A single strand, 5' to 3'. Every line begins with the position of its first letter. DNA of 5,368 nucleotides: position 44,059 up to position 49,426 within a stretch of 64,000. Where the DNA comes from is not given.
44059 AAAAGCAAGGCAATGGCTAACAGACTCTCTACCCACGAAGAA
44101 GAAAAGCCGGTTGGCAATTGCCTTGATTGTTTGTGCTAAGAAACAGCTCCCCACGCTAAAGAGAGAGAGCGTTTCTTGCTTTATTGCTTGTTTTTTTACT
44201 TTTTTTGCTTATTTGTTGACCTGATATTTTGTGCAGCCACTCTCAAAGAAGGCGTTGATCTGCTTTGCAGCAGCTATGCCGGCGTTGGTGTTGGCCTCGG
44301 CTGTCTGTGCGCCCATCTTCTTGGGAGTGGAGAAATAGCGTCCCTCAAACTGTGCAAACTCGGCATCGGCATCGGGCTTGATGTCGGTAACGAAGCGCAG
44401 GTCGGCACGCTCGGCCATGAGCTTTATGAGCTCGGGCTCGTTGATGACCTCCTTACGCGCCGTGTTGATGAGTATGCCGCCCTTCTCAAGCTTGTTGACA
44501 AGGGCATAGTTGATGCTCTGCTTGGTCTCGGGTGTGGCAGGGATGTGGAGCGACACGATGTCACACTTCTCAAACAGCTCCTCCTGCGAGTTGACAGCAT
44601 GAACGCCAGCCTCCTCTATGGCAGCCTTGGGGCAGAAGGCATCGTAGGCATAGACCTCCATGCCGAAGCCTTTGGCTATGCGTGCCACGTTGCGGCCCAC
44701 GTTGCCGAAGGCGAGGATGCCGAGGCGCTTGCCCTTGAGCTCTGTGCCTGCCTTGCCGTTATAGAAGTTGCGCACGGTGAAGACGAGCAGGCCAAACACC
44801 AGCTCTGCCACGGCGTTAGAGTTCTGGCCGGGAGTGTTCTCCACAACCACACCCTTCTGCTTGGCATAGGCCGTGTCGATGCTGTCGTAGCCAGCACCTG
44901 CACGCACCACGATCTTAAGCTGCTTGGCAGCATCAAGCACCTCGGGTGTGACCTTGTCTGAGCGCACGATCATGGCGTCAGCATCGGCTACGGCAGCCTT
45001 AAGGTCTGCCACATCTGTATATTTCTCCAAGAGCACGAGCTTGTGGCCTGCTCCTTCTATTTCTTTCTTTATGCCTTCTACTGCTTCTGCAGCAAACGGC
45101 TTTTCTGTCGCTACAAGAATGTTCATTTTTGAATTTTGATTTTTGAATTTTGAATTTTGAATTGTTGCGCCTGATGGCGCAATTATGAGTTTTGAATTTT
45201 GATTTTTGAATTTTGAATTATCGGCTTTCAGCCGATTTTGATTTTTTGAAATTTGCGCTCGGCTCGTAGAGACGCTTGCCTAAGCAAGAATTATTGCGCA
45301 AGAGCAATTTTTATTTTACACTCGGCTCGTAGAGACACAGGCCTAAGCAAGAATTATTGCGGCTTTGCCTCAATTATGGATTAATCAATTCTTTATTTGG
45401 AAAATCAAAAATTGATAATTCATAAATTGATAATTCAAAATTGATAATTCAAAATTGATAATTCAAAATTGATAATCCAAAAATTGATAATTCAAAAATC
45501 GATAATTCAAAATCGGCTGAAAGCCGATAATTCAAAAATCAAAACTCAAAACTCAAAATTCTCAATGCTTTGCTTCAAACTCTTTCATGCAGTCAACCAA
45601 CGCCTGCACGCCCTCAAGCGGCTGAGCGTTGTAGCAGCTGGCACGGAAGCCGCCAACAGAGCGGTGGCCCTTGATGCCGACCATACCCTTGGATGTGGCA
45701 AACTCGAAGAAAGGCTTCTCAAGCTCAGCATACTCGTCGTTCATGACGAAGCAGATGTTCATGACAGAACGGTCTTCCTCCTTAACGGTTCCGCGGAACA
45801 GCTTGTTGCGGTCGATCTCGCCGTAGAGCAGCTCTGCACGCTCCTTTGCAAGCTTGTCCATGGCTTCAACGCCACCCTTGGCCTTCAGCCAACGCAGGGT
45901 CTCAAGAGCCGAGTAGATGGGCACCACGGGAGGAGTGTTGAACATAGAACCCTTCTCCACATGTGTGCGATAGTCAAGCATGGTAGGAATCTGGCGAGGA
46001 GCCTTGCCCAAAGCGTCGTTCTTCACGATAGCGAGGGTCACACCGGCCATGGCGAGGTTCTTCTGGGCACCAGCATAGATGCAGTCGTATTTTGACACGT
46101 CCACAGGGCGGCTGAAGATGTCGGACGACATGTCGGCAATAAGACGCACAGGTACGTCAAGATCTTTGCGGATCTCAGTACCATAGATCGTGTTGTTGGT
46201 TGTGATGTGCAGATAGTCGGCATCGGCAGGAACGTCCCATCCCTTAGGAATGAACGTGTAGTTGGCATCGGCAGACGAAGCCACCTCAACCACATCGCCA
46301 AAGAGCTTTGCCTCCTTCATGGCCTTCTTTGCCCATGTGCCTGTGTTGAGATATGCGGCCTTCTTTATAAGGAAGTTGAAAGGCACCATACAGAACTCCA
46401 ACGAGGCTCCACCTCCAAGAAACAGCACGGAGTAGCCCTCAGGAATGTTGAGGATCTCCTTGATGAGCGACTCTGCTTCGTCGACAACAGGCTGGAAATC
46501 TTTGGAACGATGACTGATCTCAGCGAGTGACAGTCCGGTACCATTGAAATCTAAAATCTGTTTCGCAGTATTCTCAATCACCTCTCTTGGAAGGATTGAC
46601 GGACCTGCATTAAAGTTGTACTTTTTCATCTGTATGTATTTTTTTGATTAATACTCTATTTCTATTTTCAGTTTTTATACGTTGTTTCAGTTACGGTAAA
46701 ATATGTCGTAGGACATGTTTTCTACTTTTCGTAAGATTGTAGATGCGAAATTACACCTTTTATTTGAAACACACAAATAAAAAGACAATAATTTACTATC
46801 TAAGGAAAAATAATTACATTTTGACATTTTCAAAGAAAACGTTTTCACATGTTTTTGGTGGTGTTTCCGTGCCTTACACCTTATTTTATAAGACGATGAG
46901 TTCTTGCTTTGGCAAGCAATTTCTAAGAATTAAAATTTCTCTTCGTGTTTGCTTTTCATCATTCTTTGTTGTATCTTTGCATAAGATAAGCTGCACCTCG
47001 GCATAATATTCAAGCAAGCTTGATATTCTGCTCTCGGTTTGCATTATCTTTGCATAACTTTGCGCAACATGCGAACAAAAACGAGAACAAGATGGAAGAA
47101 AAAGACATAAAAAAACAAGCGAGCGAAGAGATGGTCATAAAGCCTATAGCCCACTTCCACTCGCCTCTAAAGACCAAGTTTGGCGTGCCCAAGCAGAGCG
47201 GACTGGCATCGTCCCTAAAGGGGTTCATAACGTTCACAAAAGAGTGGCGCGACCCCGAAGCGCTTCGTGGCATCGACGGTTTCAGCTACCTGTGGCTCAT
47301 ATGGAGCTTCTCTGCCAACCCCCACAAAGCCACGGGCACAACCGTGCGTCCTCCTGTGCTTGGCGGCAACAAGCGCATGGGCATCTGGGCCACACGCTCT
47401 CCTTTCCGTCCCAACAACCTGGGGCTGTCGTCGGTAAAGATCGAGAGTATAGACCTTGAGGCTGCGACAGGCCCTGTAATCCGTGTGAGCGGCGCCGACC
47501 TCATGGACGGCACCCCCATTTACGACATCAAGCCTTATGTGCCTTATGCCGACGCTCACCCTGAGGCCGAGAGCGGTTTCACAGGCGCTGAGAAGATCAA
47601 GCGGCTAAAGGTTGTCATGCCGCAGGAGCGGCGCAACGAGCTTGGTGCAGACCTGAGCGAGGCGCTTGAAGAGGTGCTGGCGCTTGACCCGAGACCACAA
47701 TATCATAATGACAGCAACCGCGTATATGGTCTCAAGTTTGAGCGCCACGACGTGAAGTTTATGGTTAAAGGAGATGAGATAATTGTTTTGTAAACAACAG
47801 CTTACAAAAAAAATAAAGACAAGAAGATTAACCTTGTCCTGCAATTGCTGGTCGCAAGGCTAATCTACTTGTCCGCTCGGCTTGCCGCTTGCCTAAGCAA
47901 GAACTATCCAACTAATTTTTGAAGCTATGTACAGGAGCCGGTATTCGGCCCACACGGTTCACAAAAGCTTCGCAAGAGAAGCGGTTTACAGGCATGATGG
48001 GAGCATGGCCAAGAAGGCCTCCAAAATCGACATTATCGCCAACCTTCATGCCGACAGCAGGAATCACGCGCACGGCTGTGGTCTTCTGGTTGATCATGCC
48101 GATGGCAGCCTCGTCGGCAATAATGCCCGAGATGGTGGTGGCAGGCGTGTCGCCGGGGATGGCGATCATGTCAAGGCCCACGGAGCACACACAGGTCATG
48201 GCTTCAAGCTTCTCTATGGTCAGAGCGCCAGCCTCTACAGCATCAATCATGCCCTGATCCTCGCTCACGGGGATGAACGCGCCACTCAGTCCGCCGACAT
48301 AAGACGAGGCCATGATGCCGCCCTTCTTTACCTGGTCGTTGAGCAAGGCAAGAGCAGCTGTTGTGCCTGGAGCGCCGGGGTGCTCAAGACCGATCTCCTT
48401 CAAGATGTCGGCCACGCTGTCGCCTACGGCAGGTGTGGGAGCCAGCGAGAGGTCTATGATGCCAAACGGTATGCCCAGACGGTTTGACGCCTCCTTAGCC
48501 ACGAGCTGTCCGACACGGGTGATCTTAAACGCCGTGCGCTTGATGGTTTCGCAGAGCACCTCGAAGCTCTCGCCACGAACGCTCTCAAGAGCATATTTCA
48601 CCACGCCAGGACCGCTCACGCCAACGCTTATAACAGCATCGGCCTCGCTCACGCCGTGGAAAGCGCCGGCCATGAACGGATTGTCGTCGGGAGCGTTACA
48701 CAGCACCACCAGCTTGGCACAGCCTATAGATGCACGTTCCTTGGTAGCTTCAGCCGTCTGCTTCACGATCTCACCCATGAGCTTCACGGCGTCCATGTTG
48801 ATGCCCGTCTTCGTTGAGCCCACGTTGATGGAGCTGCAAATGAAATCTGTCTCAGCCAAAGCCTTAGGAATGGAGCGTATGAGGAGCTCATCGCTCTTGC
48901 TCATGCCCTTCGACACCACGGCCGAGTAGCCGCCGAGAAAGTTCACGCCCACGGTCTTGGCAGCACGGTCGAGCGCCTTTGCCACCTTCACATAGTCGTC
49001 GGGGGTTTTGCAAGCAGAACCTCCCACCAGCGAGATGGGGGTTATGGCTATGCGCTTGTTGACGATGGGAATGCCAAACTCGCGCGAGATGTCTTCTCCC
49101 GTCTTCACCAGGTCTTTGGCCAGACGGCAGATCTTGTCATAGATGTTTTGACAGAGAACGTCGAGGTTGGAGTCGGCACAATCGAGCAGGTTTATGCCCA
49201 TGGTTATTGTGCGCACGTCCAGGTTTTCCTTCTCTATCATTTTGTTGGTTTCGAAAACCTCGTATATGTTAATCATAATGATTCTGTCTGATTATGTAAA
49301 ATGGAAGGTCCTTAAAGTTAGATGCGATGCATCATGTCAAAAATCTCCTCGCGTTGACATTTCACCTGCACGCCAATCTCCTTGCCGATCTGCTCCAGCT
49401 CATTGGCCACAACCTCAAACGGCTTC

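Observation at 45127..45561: MITE-like composite palindrome splitting serC from serA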

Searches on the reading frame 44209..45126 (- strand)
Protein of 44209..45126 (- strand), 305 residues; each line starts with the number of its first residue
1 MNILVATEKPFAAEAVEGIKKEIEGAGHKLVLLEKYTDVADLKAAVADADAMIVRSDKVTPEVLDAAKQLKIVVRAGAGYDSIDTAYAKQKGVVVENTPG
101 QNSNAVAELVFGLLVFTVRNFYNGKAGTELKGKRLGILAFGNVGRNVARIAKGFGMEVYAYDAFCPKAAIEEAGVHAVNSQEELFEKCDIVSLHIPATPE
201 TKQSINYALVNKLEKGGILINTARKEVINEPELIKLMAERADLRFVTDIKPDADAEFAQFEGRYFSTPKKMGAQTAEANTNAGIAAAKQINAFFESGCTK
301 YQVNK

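Call 6: search_protein_families(library=pfam, proteins=[window:44209-45126:-])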
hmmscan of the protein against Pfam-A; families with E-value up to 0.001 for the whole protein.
window:44209-45126:- (305 aa): 4 families
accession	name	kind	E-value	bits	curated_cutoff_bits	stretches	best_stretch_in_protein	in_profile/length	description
PF02826.25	2-Hacid_dh_C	-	3.6e-34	118.1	25.1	1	123-249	27-153/178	D-isomer specific 2-hydroxyacid dehydrogenase, NAD binding domain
PF00389.36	2-Hacid_dh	-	2.8e-28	98.7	24.6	1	14-304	10-134/134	D-isomer specific 2-hydroxyacid dehydrogenase, catalytic domain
PF03446.21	NAD_binding_2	-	8.8e-08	32.8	21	1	135-240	2-110/161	NAD binding domain of 6-phosphogluconate dehydrogenase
PF03720.21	UDPG_MGDP_dh_C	-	0.00031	21.5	30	0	149-195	24-72/103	UDP-glucose/GDP-mannose dehydrogenase family, UDP binding domain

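Call 14: find_related_loci(query=window:44209-45126:-, collection=genome_contigs, flank=10000)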
Query window:44209-45126:- (305 aa) in genome_contigs; peptide patterns used: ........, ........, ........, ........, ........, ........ (x = any residue, [..] = any of these).
600 stretches matched a pattern (row limit reached: there are more); 523 encode a relative of the query (tblastn E <= 1e-3); the best 80 are kept; 80 distinct loci.
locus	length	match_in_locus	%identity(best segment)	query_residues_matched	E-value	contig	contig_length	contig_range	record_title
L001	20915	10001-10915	88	1-305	3e-179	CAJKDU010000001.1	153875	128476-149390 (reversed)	MAG TPA_asm: uncultured Prevotella sp. isolate ERR321625-bin.20 genome assembly, contig: NODE_4_length_153875_cov_8.7244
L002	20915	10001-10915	87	1-305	8e-173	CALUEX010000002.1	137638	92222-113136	MAG: uncultured Prevotella sp. isolate BRZ_SN__bin93 genome assembly, contig: BRZ_SN__NODE_103_length_137638_cov_40.6549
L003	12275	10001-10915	82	1-305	4e-172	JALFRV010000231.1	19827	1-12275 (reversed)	MAG: Prevotella sp. isolate SUG954 k141_461893, whole genome shotgun sequence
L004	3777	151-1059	82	1-304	1e-177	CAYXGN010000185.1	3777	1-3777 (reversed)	MAG TPA_asm: uncultured Prevotella sp. isolate binchicken_co323_179 genome assembly, contig: NODE_28302_length_3777_cov_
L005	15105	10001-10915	85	1-305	1e-170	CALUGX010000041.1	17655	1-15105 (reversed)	MAG: uncultured Prevotella sp. isolate BRZ_KG__bin4 genome assembly, contig: BRZ_KG__NODE_4276_length_17655_cov_8.791615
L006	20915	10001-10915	84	1-305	4e-169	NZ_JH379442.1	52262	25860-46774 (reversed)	Leyella stercorea DSM 18206 Scfld962, whole genome shotgun sequence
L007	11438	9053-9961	82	1-304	1e-168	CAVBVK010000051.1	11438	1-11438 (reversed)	bacterium isolate G02641-L1_cleanbin_000016 genome assembly, contig: Spades_G02641-L1_contig_2389, whole genome shotgun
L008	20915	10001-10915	84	1-305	1e-168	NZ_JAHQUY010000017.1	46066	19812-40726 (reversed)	Leyella stercorea strain MSK.21.24 NODE_18_length_46066_cov_212.105, whole genome shotgun sequence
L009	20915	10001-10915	84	1-305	5e-168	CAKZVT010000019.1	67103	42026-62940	MAG TPA_asm: uncultured Prevotella sp. isolate ERR527124_bin.3_CONCOCT_v1.1_MAG genome assembly, contig: ERZ1745187.181,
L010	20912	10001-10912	81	1-304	3e-168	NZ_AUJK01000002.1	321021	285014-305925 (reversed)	Prevotella sp. AGR2160 G604DRAFT_scaffold00002.2_C, whole genome shotgun sequence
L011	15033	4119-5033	84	1-305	4e-168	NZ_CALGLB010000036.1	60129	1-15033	MAG: uncultured Prevotella sp. isolate ERR2013610_bin.77_CONCOCT_v1.1_MAG ERZ1309921.361, whole genome shotgun sequence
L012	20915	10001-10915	84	1-305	3e-168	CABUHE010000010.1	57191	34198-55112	MAG TPA_asm: uncultured Prevotella sp. isolate MGYG-HGUT-04009 genome assembly, contig: GUT_GENOME253435_10, whole genom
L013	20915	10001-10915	83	1-305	4e-167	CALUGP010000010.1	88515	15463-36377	MAG: uncultured Prevotella sp. isolate BRZ_KC__bin1 genome assembly, contig: BRZ_KC__NODE_333_length_88515_cov_77.483118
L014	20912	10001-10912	81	1-304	1e-166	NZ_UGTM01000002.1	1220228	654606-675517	Prevotella denticola strain NCTC13067, whole genome shotgun sequence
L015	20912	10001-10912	82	1-304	7e-167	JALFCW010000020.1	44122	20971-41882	MAG: Prevotella sp. isolate SUG565 k141_207132, whole genome shotgun sequence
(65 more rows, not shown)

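Call 26: find_encoding_contigs(protein=window:44209-45126:-, flank=3000, max_places=10)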
Protein window:44209-45126:- (305 aa): 25 contigs read that carry it; 10 places shown.
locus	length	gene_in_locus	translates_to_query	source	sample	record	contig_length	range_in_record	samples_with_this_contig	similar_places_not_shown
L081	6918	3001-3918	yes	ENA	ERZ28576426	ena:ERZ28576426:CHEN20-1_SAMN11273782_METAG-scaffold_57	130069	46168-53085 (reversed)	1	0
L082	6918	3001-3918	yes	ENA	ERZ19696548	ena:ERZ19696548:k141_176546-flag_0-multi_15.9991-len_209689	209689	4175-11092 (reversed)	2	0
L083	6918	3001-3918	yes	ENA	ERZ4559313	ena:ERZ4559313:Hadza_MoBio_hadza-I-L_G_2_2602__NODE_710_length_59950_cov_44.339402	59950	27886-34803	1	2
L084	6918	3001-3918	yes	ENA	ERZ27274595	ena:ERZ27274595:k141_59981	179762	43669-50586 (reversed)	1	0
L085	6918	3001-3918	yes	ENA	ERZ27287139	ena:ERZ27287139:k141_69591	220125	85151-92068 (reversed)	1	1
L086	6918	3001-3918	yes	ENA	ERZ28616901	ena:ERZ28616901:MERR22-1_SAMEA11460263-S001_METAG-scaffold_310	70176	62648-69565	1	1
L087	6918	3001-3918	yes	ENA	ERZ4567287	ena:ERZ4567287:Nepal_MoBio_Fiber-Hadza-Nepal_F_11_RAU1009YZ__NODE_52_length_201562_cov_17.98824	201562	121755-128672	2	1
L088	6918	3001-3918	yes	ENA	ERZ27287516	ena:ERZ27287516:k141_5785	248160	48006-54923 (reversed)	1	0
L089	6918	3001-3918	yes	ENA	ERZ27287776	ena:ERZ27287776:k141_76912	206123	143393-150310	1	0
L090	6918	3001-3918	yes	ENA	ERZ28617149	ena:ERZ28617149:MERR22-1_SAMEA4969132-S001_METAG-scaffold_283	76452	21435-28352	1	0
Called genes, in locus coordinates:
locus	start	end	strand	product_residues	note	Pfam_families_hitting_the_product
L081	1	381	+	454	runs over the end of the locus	PF05167:DUF711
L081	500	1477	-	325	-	PF01980:TrmO_N, PF18389:TrmO_C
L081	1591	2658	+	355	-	PF00266:Aminotran_5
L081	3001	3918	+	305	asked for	PF00389:2-Hacid_dh, PF02826:2-Hacid_dh_C, PF03446:NAD_binding_2 (weak)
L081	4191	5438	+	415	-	PF06245:DUF1015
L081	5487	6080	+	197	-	PF01205:Impact_N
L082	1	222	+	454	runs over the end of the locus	PF05167:DUF711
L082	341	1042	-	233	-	PF01980:TrmO_N, PF18389:TrmO_C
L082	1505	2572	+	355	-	PF00266:Aminotran_5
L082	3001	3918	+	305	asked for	PF00389:2-Hacid_dh, PF02826:2-Hacid_dh_C, PF03446:NAD_binding_2 (weak)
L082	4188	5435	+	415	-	PF06245:DUF1015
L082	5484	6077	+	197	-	PF01205:Impact_N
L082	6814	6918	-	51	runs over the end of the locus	-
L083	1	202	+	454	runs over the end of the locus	PF05167:DUF711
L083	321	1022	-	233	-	PF01980:TrmO_N, PF18389:TrmO_C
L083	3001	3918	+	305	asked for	PF00389:2-Hacid_dh, PF02826:2-Hacid_dh_C, PF03446:NAD_binding_2 (weak)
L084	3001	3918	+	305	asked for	PF00389:2-Hacid_dh, PF02826:2-Hacid_dh_C, PF03446:NAD_binding_2 (weak)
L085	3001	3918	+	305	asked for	PF00389:2-Hacid_dh, PF02826:2-Hacid_dh_C, PF03446:NAD_binding_2 (weak)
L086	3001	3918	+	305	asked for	PF00389:2-Hacid_dh, PF02826:2-Hacid_dh_C, PF03446:NAD_binding_2 (weak)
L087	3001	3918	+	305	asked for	PF00389:2-Hacid_dh, PF02826:2-Hacid_dh_C, PF03446:NAD_binding_2 (weak)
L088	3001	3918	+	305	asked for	PF00389:2-Hacid_dh, PF02826:2-Hacid_dh_C, PF03446:NAD_binding_2 (weak)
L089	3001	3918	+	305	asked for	PF00389:2-Hacid_dh, PF02826:2-Hacid_dh_C, PF03446:NAD_binding_2 (weak)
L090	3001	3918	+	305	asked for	PF00389:2-Hacid_dh, PF02826:2-Hacid_dh_C, PF03446:NAD_binding_2 (weak)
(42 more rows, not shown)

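Call 43: list_cluster_members(proteins=[window:44209-45126:-])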
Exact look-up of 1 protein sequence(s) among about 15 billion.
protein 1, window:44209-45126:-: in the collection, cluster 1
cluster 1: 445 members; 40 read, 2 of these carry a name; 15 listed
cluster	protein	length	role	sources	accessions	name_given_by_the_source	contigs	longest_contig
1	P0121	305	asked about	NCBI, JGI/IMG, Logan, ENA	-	D-3-phosphoglycerate dehydrogenase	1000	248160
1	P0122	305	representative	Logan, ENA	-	-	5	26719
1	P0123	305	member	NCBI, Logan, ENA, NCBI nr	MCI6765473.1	MAG: NAD(P)-binding domain-containing protein [Prevotella sp.] | NAD(P)-binding domain-containing protein [Prevotella sp.]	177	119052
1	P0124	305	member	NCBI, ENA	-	-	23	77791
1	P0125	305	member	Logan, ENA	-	-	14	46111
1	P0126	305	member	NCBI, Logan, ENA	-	-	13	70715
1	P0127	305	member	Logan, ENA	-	-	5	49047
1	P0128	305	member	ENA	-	-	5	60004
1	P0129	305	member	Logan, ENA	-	-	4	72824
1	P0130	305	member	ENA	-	-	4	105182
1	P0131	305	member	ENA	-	-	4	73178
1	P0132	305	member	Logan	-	-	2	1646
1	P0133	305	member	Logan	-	-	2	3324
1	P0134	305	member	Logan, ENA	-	-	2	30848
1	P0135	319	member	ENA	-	-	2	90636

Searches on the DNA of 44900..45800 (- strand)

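Call 8: search_rna_families(source=window, start=44900, end=45800, threshold=evalue, max_evalue=10)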
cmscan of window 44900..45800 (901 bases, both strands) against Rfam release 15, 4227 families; matches with E-value up to 10: 13.
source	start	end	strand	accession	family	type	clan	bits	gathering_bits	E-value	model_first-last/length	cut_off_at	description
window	45154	45243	+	RF01401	rseX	Gene; sRNA;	-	28.6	50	0.27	1-94/94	no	rseX Hfq binding RNA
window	45225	45251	+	RF01334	CRISPR-DR21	Gene; CRISPR;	-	20.9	48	0.78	1-37/37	no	CRISPR RNA direct repeat element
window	45131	45184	+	RF04181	rteR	Gene; sRNA;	-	19.6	72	3.3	1-84/84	no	rteR sRNA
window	45210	45251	-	RF01359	CRISPR-DR46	Gene; CRISPR;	-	19.2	50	4.4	1-38/38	no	CRISPR RNA direct repeat element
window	45375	45424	-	RF03938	mir-4662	Gene; miRNA;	-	16.3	97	5.1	1-67/67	no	mir-4662 microRNA precursor family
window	45377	45422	-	RF00650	mir-153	Gene; miRNA;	-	16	54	7.3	1-73/73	no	mir-153 microRNA precursor family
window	45514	45578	+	RF02202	UCA1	Gene; lncRNA;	-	15.6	80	0.46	1-75/75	no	Urothelial cancer associated 1 conserved region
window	45209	45252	+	RF03533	SQ1002_RNA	Gene; sRNA;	-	14.6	128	1.9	191-235/237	no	Clostridioides difficile sRNA SQ1002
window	45702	45748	-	RF01297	sR40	Gene; snRNA; snoRNA; CD-box;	-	14.3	50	5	1-61/61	no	Small nucleolar RNA sR40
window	45363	45421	-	RF03402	mir-957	Gene; miRNA;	-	14.1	66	8.8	1-77/77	no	mir-957 microRNA precursor family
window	45368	45404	-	RF02574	Ricks_sRNA10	Gene; sRNA;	-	13.6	97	3.4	1-352/352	no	Rickettsia sRNA 10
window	45462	45594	-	RF00015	U4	Gene; snRNA; splicing;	CL00007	13.1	46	2.6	1-138/138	no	U4 spliceosomal RNA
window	45098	45162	+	RF02694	RalA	Gene; sRNA;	-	11.9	170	8.9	63-124/179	no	RalR antitoxin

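Call 66: search_dna_similar(query=window:45127-45561:-, collection=phages, mode=distant, max_rows=10)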
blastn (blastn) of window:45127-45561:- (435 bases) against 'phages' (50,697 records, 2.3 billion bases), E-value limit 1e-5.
No match.

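Call 67: search_dna_similar(query=window:45127-45561:-, collection=plasmids, mode=distant, max_rows=10)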
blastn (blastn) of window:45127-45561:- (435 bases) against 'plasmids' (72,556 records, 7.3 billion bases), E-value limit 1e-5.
No match.

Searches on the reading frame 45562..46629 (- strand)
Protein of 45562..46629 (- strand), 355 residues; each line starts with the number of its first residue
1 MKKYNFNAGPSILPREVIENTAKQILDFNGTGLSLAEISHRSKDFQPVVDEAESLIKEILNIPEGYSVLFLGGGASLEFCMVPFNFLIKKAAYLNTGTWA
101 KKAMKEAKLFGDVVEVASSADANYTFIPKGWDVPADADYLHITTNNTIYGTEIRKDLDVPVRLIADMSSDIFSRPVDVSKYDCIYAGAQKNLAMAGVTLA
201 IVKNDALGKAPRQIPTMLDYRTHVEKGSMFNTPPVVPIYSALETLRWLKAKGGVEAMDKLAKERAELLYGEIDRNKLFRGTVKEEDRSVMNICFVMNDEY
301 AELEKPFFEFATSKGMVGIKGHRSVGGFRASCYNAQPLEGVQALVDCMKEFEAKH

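Call 6: search_protein_families(library=pfam, proteins=[window:45562-46629:-])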
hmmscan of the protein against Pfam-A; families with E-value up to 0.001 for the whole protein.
window:45562-46629:- (355 aa): 1 family
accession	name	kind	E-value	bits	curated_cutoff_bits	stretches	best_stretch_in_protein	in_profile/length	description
PF00266.25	Aminotran_5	-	2.3e-35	122.7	21.5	1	4-344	2-371/371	Aminotransferase class-V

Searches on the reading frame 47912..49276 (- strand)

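Call 6: search_protein_families(library=pfam, proteins=[window:47912-49276:-])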
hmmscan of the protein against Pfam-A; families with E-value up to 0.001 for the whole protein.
window:47912-49276:- (454 aa): 1 family
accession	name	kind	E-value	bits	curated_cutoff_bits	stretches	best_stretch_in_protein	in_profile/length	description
PF05167.17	DUF711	-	1.3e-195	650.5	25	1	12-424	1-412/413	Uncharacterised ACR (DUF711)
